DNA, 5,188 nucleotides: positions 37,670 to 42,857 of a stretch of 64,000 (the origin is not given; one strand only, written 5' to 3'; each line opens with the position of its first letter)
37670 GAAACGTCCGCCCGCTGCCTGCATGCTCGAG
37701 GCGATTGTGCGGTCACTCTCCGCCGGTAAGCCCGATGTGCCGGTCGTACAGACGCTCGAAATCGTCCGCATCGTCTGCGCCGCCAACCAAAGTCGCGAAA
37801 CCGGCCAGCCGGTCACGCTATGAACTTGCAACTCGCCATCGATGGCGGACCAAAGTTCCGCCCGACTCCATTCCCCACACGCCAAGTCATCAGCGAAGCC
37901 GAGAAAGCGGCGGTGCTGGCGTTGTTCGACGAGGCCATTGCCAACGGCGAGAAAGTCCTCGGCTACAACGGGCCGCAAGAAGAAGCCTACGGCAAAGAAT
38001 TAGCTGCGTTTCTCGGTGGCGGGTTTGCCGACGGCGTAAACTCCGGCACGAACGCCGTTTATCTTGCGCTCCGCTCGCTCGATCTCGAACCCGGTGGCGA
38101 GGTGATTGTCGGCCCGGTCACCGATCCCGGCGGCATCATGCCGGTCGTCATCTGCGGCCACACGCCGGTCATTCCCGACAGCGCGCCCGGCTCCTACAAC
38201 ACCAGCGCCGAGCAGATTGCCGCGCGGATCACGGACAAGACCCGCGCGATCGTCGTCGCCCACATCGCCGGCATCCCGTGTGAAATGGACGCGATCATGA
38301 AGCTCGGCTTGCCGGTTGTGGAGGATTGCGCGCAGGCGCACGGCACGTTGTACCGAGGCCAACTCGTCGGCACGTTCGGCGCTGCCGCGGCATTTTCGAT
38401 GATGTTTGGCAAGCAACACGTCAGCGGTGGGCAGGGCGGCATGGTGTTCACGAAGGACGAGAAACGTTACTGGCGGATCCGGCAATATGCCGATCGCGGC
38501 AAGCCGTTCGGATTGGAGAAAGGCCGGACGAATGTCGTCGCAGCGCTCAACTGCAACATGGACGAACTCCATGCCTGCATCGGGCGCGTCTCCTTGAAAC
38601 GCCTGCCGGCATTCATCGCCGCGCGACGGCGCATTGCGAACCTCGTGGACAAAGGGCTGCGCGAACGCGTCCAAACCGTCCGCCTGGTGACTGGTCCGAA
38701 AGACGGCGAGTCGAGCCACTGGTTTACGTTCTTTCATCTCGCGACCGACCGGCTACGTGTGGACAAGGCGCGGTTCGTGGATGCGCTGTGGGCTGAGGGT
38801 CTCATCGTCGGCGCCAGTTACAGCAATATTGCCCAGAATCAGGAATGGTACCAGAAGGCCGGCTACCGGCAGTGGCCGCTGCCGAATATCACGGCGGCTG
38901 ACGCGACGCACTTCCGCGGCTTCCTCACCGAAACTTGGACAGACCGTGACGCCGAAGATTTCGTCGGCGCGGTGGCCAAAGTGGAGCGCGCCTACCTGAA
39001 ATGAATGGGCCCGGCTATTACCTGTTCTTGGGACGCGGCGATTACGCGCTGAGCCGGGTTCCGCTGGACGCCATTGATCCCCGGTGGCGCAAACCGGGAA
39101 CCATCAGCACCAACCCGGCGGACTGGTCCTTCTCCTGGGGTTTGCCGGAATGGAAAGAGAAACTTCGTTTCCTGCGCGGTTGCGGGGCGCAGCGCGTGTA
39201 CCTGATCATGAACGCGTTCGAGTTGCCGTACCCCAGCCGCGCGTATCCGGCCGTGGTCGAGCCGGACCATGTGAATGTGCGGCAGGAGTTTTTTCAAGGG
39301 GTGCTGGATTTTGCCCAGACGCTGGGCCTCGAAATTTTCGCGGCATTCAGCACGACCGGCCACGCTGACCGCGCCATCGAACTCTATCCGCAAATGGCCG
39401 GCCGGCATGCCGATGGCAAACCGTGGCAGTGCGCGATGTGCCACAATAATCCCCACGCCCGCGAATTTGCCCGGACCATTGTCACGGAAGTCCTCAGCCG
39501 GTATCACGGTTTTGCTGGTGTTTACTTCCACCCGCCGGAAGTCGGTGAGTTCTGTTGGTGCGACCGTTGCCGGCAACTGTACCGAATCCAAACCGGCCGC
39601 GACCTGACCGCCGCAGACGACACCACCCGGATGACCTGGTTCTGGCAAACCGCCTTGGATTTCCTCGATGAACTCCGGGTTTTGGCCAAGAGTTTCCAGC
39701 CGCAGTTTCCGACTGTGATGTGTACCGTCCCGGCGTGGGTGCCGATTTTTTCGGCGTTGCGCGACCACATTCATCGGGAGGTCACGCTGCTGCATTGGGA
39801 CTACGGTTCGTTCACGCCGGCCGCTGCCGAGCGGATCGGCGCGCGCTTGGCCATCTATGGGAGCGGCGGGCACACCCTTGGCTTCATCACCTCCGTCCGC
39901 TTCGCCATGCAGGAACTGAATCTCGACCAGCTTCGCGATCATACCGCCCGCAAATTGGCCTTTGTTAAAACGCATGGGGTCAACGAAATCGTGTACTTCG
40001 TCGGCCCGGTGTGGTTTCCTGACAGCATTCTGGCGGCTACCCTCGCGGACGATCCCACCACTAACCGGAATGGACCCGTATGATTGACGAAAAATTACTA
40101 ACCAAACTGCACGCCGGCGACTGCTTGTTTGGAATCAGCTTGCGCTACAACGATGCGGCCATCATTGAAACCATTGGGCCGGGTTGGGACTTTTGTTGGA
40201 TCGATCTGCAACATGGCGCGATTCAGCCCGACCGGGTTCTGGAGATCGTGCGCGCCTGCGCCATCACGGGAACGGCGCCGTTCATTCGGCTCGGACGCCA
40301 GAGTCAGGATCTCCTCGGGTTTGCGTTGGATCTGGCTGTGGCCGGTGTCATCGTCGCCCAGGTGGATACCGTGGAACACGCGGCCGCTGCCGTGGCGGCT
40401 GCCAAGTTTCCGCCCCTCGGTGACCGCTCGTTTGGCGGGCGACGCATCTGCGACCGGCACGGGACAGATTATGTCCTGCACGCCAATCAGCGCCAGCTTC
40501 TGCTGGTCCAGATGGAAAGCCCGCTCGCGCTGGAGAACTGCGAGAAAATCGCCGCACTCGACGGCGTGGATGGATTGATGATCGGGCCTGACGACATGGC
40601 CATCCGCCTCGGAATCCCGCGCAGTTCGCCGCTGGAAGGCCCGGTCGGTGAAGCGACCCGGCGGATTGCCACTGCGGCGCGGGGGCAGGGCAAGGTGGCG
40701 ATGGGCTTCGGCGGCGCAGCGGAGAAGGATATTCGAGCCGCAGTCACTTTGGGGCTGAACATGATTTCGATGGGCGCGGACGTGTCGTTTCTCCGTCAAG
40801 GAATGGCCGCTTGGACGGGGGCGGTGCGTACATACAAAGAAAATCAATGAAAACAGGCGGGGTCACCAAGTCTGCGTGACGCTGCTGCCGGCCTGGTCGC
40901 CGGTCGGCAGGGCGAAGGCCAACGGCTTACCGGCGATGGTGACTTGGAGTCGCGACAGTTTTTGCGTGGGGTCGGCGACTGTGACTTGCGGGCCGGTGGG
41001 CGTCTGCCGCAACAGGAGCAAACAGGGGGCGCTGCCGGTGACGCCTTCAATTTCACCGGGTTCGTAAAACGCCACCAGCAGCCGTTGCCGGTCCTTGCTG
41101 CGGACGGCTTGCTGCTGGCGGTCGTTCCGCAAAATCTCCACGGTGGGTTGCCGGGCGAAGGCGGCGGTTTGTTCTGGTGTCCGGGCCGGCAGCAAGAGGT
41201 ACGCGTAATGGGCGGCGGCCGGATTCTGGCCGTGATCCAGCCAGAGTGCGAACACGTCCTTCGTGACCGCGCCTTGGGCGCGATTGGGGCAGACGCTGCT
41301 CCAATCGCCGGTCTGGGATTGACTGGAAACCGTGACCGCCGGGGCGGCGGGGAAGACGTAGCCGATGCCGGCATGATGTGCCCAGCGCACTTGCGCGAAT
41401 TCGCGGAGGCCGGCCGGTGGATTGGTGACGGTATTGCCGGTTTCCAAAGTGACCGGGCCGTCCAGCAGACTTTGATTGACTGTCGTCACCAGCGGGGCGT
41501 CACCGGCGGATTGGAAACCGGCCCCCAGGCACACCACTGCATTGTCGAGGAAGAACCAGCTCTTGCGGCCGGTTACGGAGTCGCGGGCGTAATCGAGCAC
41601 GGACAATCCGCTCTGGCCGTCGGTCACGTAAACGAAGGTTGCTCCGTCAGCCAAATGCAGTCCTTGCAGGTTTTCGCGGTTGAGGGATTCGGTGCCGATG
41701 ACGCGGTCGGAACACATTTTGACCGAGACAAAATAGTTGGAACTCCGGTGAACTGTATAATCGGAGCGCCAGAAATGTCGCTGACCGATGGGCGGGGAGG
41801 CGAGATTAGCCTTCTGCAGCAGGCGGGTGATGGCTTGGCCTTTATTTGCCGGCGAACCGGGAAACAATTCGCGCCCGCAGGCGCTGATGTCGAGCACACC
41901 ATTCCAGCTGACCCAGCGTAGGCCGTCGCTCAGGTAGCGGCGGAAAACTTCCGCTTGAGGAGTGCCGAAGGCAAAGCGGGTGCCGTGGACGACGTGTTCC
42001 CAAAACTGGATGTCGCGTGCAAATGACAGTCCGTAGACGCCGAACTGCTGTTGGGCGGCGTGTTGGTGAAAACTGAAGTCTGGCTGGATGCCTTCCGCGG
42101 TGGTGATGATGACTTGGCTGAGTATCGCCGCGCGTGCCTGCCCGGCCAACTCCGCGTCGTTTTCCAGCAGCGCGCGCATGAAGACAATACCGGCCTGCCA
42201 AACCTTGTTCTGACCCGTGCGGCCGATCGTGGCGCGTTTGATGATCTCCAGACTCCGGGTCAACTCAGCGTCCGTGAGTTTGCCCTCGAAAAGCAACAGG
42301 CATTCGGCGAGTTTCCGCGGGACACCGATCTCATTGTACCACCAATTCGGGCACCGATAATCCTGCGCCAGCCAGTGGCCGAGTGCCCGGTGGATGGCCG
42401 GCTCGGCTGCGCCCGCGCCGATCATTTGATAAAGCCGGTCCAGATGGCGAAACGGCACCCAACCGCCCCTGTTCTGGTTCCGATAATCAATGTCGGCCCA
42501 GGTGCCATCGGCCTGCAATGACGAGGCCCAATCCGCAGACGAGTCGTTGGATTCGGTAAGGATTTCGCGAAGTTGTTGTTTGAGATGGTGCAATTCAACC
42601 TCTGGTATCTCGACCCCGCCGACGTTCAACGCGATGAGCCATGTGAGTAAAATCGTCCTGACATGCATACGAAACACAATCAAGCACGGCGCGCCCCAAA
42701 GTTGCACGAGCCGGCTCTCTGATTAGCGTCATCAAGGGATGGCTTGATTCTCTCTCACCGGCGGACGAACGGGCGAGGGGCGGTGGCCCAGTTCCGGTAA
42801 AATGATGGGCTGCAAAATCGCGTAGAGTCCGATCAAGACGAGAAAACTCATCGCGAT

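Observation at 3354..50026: A 14-bp CG-centred palindrome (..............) sits at every divergent intergenic region and at four more operon starts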

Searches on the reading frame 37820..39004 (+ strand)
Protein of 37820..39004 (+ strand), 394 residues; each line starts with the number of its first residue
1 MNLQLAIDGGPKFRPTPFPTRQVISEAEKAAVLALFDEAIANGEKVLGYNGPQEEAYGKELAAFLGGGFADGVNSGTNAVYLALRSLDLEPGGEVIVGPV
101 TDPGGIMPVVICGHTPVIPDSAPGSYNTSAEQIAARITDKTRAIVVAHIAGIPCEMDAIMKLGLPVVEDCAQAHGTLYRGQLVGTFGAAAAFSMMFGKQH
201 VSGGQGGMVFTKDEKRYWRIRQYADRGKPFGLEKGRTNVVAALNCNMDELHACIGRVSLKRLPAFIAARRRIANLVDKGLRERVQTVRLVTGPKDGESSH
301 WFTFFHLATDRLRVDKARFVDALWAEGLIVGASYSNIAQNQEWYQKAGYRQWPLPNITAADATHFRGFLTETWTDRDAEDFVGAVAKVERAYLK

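Call 14: search_protein_families(library=pfam, proteins=[window:37820-39004:+])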
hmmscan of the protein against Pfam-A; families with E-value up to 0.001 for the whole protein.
window:37820-39004:+ (394 aa): 1 family
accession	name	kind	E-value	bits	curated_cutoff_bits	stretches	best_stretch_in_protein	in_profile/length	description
PF01041.23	DegT_DnrJ_EryC1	-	8.3e-63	213.2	19.8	1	49-359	21-333/360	DegT/DnrJ/EryC1/StrS aminotransferase family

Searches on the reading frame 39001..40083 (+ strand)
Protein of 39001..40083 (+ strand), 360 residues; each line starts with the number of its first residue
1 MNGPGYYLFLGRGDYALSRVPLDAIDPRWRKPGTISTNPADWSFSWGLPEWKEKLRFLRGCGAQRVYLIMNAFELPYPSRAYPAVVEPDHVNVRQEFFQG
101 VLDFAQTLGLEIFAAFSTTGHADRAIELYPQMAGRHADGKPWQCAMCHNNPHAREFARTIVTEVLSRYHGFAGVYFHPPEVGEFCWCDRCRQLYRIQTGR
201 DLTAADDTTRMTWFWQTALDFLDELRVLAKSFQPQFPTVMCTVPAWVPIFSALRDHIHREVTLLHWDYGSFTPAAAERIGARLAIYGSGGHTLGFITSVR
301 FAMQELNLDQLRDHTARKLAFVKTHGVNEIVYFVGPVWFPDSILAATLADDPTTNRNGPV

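Call 14: search_protein_families(library=pfam, proteins=[window:39001-40083:+])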
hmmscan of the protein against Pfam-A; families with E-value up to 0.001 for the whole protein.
window:39001-40083:+ (360 aa): 1 family
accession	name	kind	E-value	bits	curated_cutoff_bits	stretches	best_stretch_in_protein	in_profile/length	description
PF02449.21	Glyco_hydro_42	-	0.00049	20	21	1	85-196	36-156/376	Beta-galactosidase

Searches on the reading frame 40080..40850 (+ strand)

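Call 14: search_protein_families(library=pfam, proteins=[window:40080-40850:+])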
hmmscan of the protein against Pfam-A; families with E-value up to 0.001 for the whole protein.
window:40080-40850:+ (256 aa): 1 family
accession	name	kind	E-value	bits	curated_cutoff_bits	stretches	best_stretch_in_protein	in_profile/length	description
PF03328.21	HpcH_HpaI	-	2.2e-21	76.6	25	1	31-238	17-218/221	HpcH/HpaI aldolase/citrate lyase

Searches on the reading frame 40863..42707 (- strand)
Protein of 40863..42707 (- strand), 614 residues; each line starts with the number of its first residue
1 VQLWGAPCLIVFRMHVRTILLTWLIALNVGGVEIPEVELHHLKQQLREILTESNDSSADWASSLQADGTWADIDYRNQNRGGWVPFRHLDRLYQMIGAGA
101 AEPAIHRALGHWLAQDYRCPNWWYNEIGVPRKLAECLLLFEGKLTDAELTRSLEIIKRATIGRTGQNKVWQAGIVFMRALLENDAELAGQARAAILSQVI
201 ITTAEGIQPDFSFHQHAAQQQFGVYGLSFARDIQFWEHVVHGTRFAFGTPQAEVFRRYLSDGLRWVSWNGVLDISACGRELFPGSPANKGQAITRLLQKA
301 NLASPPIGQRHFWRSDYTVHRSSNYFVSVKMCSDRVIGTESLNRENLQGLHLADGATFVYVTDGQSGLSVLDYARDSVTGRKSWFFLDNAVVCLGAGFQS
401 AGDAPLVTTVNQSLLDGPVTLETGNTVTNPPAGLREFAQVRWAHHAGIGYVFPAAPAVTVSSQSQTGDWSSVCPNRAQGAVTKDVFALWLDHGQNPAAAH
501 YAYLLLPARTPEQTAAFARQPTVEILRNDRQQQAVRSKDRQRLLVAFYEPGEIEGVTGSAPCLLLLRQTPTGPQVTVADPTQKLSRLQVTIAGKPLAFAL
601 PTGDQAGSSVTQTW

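Call 14: search_protein_families(library=pfam, proteins=[window:40863-42707:-])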
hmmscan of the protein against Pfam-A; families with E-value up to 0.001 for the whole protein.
window:40863-42707:- (614 aa): 3 families
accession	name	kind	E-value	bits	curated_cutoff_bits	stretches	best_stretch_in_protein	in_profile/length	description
PF02278.25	Lyase_8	-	5e-59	200.3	27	2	361-508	103-252/254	Polysaccharide lyase family 8, super-sandwich domain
PF08124.17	Lyase_8_N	-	6.6e-24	85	24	1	42-280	18-283/323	Polysaccharide lyase family 8, N terminal alpha-helical domain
PF02884.22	Lyase_8_C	-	5.8e-14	52.7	22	1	524-587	1-68/69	Polysaccharide lyase family 8, C-terminal beta-sandwich domain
